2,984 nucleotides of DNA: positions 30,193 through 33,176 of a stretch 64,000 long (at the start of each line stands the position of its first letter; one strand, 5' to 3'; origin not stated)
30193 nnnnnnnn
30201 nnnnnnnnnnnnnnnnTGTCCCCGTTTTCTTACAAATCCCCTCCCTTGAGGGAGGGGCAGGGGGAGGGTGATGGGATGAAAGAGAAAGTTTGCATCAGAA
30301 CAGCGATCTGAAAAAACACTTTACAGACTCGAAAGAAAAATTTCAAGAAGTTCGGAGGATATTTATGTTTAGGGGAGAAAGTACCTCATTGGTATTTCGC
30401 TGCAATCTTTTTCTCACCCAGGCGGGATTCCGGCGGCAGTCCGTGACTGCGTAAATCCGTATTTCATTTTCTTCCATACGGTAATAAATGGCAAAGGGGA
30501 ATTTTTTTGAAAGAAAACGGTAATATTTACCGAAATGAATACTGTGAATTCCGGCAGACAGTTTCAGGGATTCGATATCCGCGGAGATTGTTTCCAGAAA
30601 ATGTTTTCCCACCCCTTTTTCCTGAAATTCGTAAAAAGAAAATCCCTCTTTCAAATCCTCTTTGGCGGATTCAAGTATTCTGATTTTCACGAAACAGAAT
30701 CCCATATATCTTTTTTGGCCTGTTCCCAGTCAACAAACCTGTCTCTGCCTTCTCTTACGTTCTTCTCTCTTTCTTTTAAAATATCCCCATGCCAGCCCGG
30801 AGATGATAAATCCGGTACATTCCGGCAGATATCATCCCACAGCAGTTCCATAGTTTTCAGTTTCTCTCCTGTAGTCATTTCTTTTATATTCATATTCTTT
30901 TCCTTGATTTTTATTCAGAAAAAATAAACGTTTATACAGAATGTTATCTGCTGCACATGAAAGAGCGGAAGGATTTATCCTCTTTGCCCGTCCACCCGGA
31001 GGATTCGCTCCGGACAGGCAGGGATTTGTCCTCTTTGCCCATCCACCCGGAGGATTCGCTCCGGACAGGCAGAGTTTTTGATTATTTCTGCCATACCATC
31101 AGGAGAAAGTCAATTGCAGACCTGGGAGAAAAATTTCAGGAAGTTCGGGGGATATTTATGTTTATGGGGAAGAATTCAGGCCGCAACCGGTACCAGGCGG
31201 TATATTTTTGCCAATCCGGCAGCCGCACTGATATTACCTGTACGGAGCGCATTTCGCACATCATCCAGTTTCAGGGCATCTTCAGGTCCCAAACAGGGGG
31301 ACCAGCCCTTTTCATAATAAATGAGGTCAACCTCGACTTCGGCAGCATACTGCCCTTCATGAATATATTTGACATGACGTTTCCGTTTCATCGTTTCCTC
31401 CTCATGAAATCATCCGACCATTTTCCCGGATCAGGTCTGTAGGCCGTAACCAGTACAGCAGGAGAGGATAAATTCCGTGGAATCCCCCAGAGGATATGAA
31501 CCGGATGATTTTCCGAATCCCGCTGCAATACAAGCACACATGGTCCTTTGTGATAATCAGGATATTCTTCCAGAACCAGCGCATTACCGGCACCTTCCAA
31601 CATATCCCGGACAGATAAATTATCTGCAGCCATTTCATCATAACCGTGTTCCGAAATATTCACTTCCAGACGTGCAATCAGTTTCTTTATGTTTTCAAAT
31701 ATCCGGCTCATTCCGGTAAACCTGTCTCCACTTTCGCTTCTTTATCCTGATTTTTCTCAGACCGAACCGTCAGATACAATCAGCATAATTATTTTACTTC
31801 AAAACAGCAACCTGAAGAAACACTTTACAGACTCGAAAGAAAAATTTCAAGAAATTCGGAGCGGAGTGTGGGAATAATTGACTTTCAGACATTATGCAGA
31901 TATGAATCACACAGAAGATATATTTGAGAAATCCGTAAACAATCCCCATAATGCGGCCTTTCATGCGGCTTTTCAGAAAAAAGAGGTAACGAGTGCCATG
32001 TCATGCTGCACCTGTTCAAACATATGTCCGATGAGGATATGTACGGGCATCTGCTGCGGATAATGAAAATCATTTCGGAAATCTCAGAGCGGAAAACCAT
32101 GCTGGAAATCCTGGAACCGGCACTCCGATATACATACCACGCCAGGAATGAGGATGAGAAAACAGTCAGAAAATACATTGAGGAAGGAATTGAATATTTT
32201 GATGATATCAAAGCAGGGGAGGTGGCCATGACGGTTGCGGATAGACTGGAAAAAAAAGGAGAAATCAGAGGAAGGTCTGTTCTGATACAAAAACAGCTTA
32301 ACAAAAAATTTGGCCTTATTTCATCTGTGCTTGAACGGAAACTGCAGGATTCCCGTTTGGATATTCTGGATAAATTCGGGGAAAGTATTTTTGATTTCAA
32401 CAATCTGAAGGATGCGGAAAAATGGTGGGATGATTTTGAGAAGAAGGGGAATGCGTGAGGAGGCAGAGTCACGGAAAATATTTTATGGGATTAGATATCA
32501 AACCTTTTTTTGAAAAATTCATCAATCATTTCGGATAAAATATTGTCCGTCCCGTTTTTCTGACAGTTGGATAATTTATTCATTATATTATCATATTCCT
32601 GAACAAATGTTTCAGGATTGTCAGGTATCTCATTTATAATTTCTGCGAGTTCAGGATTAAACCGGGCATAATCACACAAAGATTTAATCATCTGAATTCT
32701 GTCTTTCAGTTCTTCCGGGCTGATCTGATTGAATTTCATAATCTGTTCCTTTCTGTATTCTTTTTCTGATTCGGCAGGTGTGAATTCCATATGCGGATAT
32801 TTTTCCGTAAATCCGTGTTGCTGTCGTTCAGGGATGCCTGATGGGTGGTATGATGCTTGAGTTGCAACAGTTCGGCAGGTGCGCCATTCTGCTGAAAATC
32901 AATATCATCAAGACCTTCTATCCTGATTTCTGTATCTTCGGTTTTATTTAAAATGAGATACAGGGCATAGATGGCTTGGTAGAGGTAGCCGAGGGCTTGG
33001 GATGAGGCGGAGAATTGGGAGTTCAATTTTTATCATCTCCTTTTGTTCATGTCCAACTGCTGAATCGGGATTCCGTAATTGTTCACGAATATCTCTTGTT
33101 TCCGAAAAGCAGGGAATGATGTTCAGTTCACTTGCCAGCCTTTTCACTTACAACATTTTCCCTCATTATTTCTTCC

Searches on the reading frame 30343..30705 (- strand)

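Call 18: search_protein_families(library=pfam, proteins=[window:30343-30705:-], max_evalue=0.001)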
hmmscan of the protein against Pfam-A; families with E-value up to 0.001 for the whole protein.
window:30343-30705:- (120 aa): 1 family
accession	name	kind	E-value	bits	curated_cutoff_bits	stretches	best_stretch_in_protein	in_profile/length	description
PF05016.21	ParE_toxin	-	5.7e-05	24.1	23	1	8-93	1-88/89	ParE toxin of type II toxin-antitoxin system, parDE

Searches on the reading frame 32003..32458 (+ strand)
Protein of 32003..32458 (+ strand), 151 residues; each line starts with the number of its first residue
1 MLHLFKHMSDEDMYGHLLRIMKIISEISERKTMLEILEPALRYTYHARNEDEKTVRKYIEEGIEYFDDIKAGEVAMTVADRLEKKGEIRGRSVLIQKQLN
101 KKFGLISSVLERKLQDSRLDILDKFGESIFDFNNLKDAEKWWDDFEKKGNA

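Call 18: search_protein_families(library=pfam, proteins=[window:32003-32458:+], max_evalue=0.001)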
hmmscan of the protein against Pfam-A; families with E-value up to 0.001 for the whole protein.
window:32003-32458:+ (151 aa): 1 family
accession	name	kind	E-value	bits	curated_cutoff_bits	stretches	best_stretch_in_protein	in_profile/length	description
PF14261.11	DUF4351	-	9.2e-10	38.9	25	1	85-141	2-58/59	Domain of unknown function (DUF4351)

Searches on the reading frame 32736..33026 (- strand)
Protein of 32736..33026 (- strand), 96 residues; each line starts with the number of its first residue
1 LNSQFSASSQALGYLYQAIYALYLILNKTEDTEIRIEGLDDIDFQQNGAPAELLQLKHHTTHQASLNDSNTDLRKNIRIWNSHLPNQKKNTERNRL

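Call 18: search_protein_families(library=pfam, proteins=[window:32736-33026:-], max_evalue=0.001)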
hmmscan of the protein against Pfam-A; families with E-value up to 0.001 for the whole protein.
window:32736-33026:- (96 aa): 1 family
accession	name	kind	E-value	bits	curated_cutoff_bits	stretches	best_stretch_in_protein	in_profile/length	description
PF14130.12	Cap4_nuclease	-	0.00028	21.6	26.2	1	13-67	9-65/200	Cap4, dsDNA endonuclease domain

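Call 82: search_protein_families(library=padloc, proteins=[window:32736-33026:-], max_evalue=0.001)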
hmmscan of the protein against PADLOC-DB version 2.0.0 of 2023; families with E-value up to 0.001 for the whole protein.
window:32736-33026:- (96 aa): 5 families
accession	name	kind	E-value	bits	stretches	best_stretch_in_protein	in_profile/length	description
PDLC03848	LmuA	-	8.6e-20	70.4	1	4-88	5-89/373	-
PDLC02187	DUF4297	-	8.4e-07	26.3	1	6-91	5-86/404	-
PDLC04659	PDC-M46A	-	4.6e-05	20.7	1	5-61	4-61/330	-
PDLC04661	PDC-M46A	-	5.6e-05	20.6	1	1-79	1-81/335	-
PDLC04662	PDC-M46A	-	0.0002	18.9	1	4-76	12-85/349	-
